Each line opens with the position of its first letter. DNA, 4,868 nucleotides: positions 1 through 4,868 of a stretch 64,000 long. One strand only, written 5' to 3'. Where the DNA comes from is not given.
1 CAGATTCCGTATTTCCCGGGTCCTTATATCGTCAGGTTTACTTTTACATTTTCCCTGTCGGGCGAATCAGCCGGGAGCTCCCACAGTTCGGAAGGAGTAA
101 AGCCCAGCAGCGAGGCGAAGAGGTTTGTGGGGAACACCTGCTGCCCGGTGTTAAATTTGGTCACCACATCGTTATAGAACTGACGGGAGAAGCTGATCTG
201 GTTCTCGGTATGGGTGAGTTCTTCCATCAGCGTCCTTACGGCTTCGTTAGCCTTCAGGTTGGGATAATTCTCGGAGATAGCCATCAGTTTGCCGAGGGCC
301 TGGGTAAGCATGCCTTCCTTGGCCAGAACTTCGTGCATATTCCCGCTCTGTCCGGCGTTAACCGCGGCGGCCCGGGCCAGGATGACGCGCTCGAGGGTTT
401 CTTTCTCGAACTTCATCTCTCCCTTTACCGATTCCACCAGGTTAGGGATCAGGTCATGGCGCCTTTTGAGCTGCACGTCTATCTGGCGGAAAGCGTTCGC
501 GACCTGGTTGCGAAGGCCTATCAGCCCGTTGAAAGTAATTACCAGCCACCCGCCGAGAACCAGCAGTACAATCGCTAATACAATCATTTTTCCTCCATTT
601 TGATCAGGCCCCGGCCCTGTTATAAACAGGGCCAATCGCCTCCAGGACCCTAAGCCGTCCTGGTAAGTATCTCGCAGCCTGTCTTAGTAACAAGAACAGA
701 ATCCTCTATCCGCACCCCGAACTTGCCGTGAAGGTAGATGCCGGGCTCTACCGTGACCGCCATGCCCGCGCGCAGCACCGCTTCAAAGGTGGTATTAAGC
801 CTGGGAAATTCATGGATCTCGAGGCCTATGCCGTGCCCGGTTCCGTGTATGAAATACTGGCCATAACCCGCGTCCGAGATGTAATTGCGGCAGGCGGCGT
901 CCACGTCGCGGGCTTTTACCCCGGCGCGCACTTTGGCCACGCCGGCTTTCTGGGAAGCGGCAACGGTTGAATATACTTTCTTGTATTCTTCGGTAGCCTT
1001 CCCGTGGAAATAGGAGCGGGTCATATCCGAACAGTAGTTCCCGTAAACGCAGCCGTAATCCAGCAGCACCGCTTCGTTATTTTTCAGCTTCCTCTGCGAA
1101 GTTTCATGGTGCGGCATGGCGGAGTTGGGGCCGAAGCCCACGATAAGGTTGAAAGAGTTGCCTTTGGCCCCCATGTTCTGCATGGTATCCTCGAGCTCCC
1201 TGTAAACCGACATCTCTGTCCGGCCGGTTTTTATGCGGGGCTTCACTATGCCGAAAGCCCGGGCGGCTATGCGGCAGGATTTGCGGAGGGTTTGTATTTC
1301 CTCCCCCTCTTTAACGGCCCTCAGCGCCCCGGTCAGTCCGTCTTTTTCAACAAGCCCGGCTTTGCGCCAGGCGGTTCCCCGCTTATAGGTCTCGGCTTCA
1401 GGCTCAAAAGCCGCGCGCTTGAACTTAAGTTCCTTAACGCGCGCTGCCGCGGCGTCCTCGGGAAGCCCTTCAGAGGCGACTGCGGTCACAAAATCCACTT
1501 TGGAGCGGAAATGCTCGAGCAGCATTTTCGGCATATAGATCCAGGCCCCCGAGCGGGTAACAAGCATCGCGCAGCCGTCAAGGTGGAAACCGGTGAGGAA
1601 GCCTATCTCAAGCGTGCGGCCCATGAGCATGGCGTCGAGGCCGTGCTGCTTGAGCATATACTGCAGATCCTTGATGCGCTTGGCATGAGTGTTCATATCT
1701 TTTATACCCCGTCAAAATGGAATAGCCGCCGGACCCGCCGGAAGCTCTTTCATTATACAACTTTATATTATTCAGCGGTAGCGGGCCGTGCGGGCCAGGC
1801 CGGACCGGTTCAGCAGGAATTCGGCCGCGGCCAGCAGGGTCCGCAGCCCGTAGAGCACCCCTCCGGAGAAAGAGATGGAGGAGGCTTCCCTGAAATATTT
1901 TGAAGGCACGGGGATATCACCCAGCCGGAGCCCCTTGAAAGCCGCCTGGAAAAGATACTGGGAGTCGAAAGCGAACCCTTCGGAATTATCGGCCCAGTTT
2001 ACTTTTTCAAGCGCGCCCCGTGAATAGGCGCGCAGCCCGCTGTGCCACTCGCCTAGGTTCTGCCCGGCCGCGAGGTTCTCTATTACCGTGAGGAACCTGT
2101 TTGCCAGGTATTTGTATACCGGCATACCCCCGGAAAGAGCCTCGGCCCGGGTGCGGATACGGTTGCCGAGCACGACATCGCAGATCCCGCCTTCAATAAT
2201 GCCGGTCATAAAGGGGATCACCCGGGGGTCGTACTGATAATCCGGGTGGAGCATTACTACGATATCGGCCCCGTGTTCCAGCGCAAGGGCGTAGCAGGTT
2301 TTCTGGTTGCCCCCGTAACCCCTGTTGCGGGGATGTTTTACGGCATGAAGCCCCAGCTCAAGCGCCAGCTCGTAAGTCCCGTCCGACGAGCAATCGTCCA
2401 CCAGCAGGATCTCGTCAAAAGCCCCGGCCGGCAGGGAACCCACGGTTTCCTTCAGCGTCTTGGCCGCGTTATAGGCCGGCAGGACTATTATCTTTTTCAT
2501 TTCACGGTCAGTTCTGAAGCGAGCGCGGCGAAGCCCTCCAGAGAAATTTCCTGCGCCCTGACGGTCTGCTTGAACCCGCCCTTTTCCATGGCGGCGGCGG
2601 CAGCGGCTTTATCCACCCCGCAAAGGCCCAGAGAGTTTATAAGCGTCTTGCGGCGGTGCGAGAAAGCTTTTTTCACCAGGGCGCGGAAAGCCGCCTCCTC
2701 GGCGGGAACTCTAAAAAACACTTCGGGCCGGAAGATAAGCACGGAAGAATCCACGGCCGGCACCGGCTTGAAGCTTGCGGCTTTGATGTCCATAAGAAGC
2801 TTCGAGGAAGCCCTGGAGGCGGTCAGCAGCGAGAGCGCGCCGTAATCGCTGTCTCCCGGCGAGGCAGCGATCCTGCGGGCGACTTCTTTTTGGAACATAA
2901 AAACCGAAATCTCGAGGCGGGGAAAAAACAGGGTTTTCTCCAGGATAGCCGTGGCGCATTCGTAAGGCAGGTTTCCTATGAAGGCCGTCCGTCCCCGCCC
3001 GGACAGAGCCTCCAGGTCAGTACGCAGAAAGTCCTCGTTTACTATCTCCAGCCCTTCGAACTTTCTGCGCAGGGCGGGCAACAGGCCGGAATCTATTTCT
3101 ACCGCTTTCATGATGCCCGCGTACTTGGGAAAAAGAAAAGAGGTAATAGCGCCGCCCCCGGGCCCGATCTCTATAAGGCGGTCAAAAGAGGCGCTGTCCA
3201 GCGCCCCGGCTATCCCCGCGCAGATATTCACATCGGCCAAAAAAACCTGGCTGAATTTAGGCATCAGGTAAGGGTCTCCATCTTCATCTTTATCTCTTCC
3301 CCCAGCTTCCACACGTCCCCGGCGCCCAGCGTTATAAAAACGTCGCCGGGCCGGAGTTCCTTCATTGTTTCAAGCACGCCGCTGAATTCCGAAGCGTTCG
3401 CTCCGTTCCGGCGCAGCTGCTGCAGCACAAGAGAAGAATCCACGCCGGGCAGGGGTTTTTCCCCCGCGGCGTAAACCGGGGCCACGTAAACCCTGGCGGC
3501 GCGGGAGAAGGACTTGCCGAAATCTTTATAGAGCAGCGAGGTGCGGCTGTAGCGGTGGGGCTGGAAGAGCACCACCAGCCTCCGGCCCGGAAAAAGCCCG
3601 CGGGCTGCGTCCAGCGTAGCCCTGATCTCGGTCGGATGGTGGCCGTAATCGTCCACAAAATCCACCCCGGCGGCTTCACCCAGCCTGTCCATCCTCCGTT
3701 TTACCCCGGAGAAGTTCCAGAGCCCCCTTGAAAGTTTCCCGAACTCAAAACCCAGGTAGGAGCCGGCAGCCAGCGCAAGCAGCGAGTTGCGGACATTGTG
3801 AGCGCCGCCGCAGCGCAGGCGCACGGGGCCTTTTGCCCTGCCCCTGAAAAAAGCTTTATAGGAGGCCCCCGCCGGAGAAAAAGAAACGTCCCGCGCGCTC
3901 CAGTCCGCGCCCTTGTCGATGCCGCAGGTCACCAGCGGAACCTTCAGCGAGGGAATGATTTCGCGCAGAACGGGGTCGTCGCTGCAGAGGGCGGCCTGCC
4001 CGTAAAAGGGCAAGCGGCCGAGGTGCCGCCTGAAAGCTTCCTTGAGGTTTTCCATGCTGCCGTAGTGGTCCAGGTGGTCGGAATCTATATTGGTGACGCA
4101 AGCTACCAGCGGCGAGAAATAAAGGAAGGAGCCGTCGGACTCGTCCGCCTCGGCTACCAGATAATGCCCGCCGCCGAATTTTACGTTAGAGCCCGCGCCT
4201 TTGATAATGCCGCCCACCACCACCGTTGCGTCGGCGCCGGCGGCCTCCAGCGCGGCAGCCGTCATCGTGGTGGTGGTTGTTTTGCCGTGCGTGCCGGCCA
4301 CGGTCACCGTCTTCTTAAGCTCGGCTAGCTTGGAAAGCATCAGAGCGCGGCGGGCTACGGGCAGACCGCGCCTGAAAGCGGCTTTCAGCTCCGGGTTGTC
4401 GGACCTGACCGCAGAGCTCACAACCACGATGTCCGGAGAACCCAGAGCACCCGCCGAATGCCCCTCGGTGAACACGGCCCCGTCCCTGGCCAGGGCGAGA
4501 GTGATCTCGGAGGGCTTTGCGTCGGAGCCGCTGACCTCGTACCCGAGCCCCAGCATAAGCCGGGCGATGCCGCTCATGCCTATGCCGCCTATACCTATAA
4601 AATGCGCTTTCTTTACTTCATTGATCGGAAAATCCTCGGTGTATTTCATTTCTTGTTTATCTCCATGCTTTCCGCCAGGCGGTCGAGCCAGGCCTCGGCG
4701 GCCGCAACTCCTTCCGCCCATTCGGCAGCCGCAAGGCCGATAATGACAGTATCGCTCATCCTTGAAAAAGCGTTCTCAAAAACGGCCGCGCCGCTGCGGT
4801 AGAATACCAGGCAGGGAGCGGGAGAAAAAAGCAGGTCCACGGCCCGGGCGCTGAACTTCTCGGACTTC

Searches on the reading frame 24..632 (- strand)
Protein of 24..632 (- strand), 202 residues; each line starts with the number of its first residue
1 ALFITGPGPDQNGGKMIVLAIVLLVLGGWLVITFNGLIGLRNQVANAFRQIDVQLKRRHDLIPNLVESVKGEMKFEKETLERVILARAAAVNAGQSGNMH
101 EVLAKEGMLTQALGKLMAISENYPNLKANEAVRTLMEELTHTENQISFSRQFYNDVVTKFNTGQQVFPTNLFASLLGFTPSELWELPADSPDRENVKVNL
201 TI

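Call 20: search_protein_families(library=ncbifam, proteins=[window:24-632:-], max_evalue=0.00001)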
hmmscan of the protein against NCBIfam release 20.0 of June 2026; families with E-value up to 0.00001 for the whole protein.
window:24-632:- (202 aa): 1 family
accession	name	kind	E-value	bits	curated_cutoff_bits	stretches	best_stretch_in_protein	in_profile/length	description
NF040966.1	MamQ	equivalog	1e-25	90.5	250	1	21-184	3-187/221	magnetosome protein MamQ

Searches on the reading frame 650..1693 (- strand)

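Call 20: search_protein_families(library=ncbifam, proteins=[window:650-1693:-], max_evalue=0.00001)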
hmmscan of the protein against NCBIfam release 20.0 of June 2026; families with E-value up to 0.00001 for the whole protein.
window:650-1693:- (347 aa): 14 families
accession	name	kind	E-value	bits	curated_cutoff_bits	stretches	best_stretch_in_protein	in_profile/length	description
NF040821.1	dipep_PepQ_Arch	equivalog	6.2e-64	216.2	630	1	6-346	2-341/346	Xaa-Pro dipeptidase PepQ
NF007310.0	PRK09795.1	equivalog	7.3e-62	209.3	393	1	102-344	104-349/361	aminopeptidase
NF008131.0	PRK10879.1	equivalog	5e-34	117.8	465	1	120-345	166-419/438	Xaa-Pro aminopeptidase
TIGR00500.1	met_pdase_I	equivalog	1.7e-24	86.7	171.35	1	127-322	3-206/247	type I methionyl aminopeptidase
NF038259.1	ectoine_DoeA_2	exception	3.6e-20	72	575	1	89-342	114-375/386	ectoine hydrolase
NF010133.0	PRK13607.1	equivalog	2.3e-17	63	339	1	125-272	159-305/443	Xaa-Pro dipeptidase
NF011720.0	PRK15173.1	subfamily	2.2e-16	59.8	420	1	115-345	103-334/343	peptidase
NF011173.0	PRK14575.1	equivalog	2.6e-16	59.6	850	1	115-345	166-397/406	putative peptidase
NF011174.0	PRK14576.1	subfamily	2.9e-16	59.3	487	1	114-345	164-396/405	putative endopeptidase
NF043017.1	DimsulpropLyDddP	equivalog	7.6e-15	54.6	600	1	115-345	193-435/443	dimethylsulfonioproprionate lyase DddP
TIGR02993.1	ectoine_eutD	equivalog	1.9e-14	53.6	613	1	110-345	141-382/391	ectoine hydrolase DoeA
NF008970.0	PRK12318.1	equivalog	3.7e-13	49.4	267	1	127-323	43-248/291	methionyl aminopeptidase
NF009533.0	PRK12897.1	equivalog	6e-11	42.2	488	1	128-320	5-205/248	type I methionyl aminopeptidase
NF005583.0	PRK07281.1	equivalog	1.2e-08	34.6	445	1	208-320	121-236/286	methionyl aminopeptidase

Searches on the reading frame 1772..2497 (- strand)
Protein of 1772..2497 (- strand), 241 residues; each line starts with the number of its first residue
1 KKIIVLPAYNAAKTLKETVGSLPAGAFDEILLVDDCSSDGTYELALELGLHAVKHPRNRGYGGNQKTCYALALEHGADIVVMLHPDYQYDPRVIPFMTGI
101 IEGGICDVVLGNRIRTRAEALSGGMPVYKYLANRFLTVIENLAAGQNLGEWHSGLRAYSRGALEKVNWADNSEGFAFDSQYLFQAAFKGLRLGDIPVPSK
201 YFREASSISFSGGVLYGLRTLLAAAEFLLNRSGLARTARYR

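Call 20: search_protein_families(library=ncbifam, proteins=[window:1772-2497:-], max_evalue=0.00001)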
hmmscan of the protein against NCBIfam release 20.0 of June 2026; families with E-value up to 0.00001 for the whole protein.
window:1772-2497:- (241 aa): 6 families
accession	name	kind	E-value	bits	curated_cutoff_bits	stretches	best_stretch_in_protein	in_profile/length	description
NF058614.1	PPMAGASynPpgS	equivalog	1.2e-18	67.4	370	1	4-202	4-199/226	polyprenyl-phospho-N-acetylgalactosaminyl synthase PpgS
TIGR04182.1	glyco_TIGR04182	equivalog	9e-17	61.4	325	1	3-198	3-189/293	S-layer glycoprotein N-glycosyltransferase AglJ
NF041391.1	DPhHxTase_Halo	equivalog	6.1e-15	54.8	375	1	29-198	26-182/213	dolichyl-phosphate hexose transferase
NF007986.1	PRK10714.1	equivalog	2.7e-07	29.9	529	1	4-164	10-170/316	undecaprenyl-phosphate 4-deoxy-4-formamido-L-arabinose transferase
TIGR04283.1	glyco_like_mftF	equivalog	4e-07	29.8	182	1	4-93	3-89/221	TIGR04283 family arsenosugar biosynthesis glycosyltransferase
NF047588.1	GlcsyltransPgfSStrep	equivalog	2e-06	27.2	500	1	13-166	21-167/308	glycosyltransferase PgfS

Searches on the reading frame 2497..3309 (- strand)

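Call 20: search_protein_families(library=ncbifam, proteins=[window:2497-3309:-], max_evalue=0.00001)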
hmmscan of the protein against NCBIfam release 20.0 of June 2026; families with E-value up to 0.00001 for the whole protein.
window:2497-3309:- (270 aa): 16 families
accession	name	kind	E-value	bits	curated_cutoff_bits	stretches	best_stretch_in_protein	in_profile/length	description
TIGR00755.1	ksgA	equivalog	2e-57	194.5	171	1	18-266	6-255/256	16S rRNA (adenine(1518)-N(6)/adenine(1519)-N(6))-dimethyltransferase RsmA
NF000499.2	Erm23S_rRNA_broad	equivalog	1.1e-39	136.4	212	1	20-263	2-240/244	23S ribosomal RNA methyltransferase Erm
NF011486.0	PRK14896.1-1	equivalog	2e-29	102.5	450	1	17-265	24-274/284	16S ribosomal RNA methyltransferase A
NF000337.1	erm_SHROVE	exception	5.9e-26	91.3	320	1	18-245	5-228/248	ErmE/ErmH/ErmO/ErmR family 23S rRNA (adenine(2058)-N(6))-methyltransferase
NF000047.1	ErmV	exception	4.3e-20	72.2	500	1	19-250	11-240/259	23S rRNA (adenine(2058)-N(6))-methyltransferase Erm(V)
NF042938.1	Erm55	exception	8.3e-20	70.9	525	1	18-225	10-210/270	23S rRNA (adenine(2058)-N(6))-methyltransferase Erm(55)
NF042988.1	Erm46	exception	8.7e-20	71.1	503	1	19-253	11-236/255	23S rRNA (adenine(2058)-N(6))-methyltransferase Erm(46)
NF000024.1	ErmS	exception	4.9e-19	68.8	675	1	18-227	62-270/319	23S rRNA (adenine(2058)-N(6))-methyltransferase Erm(S)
NF012218.0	erm_38_23S_MT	exception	4.3e-18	65.4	800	1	19-223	11-216/386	23S rRNA (adenine(2058)-N(6))-methyltransferase Erm(38)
NF000087.1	ErmO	exception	4.3e-14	52.5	450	1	19-230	11-221/259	23S rRNA (adenine(2058)-N(6))-methyltransferase Erm(O)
NF012222.1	erm_A_23S_MT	exception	2.2e-11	43.7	475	1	17-225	6-208/243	23S rRNA (adenine(2058)-N(6))-methyltransferase Erm(A)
NF045543.1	erm_G_23S_MT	exception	1.5e-10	41.3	515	1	28-197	17-180/244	23S rRNA (adenine(2058)-N(6))-methyltransferase Erm(G)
NF011489.0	PRK14896.1-5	equivalog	6.7e-10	38.9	236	1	18-234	2-191/217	16S ribosomal RNA methyltransferase A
NF000412.1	Erm43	exception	3.6e-09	36.5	500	1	17-226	6-209/243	23S rRNA (adenine(2058)-N(6))-methyltransferase Erm(43)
NF012220.1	erm_B_23S_MT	exception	5.6e-08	32.6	525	1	18-192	6-173/245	23S rRNA (adenine(2058)-N(6))-methyltransferase Erm(B)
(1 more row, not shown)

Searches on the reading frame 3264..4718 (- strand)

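Call 20: search_protein_families(library=ncbifam, proteins=[window:3264-4718:-], max_evalue=0.00001)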
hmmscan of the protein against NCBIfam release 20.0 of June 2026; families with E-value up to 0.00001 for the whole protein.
window:3264-4718:- (484 aa): 20 families
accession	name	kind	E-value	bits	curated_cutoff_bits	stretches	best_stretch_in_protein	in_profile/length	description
TIGR01082.1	murC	equivalog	3.1e-137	458.3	335.1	1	38-476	2-448/449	UDP-N-acetylmuramate--L-alanine ligase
NF011171.0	PRK14573.1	equivalog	2.2e-78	264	1015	1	36-477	5-445/809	bifunctional UDP-N-acetylmuramate--L-alanine ligase/D-alanine--D-alanine ligase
TIGR01081.1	mpl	equivalog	5.6e-51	173.9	388.7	1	38-462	2-429/448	UDP-N-acetylmuramate:L-alanyl-gamma-D-glutamyl-meso-diaminopimelate ligase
NF053645.1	pMurC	equivalog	3.6e-24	85.3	560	2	243-372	257-385/492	pseudomurein biosynthesis peptide ligase pMurC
NF001124.0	PRK00139.1-2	equivalog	4.4e-24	85.1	476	1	205-385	201-383/500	UDP-N-acetylmuramoyl-L-alanyl-D-glutamate--2,6-diaminopimelate ligase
TIGR01087.1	murD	equivalog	5.6e-24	85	211.95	1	41-372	5-335/441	UDP-N-acetylmuramoyl-L-alanine--D-glutamate ligase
NF001126.0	PRK00139.1-4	equivalog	1.7e-23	83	373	1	205-383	196-373/486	UDP-N-acetylmuramoyl-L-alanyl-D-glutamate--2,6-diaminopimelate ligase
TIGR01085.1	murE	subfamily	3.5e-23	82.3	257.3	1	205-385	180-364/472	UDP-N-acetylmuramyl-tripeptide synthetase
NF008896.0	PRK11929.1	equivalog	1.3e-20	72.9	1023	1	205-385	204-391/965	bifunctional UDP-N-acetylmuramoyl-L-alanyl-D-glutamate--2,6-diaminopimelate ligase MurE/UDP-N-acetylmuramoyl-tripeptide--D-alanyl-D-alanine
NF001123.0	PRK00139.1-1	equivalog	5.1e-19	68.3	586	1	205-380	199-378/493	UDP-N-acetylmuramoyl-L-alanyl-D-glutamate--2,6-diaminopimelate ligase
TIGR01143.1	murF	subfamily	5.5e-16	58.5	288.6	1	202-384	149-331/418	UDP-N-acetylmuramoyl-tripeptide--D-alanyl-D-alanine ligase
NF053648.1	pMurE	equivalog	1.9e-13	50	600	1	203-384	190-359/464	pseudomurein biosynthesis peptide ligase pMurE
NF053646.1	pMurD1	equivalog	2.5e-13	49.5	610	1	308-480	284-454/465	pseudomurein biosynthesis peptide ligase pMurD1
NF053647.1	pMurD2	equivalog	2.3e-09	36.7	550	1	88-232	57-203/405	pseudomurein biosynthesis peptide ligase pMurD2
TIGR02068.2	cya_phycin_syn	equivalog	6.2e-09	34.4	850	0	205-385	567-764/862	cyanophycin synthetase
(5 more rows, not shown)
